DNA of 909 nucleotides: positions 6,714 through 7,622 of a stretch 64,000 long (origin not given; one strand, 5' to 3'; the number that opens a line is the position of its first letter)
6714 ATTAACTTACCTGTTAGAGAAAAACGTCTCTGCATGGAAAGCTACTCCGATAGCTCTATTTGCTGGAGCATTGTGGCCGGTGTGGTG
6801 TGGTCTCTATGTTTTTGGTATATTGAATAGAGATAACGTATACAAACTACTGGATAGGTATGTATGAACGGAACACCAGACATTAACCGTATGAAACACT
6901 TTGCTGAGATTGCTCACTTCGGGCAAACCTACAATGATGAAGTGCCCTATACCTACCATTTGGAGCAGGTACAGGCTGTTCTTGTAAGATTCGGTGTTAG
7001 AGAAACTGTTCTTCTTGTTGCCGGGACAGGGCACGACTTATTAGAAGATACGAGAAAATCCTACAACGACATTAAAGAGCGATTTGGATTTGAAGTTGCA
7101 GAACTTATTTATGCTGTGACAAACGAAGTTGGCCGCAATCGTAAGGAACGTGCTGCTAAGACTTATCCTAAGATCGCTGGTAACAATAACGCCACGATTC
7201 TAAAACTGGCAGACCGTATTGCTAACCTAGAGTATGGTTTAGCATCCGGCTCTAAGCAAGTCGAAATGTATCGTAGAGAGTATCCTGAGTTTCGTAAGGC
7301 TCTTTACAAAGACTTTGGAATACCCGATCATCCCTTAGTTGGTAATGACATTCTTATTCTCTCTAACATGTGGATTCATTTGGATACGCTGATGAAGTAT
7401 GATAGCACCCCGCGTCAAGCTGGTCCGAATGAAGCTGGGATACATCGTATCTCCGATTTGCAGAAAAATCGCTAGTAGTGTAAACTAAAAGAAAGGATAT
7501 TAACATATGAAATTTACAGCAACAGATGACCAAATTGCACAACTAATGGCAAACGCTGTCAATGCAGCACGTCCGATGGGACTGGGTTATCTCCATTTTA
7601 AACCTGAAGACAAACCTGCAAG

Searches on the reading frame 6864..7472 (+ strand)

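Call 38: search_protein_families(library=phrogs, proteins=[window:6864-7472:+], max_evalue=0.001)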
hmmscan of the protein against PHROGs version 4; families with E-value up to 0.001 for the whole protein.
window:6864-7472:+ (203 aa): 3 families
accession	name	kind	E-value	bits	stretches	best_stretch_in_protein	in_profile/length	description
phrog_990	-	other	9.7e-31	108.3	1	4-149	152-297/374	metal-dependent phosphohydrolase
phrog_15275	-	unknown function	1e-08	36.1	1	7-134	30-162/223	-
phrog_32047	-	other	2.2e-07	31.4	1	11-86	28-106/301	phosphohydrolase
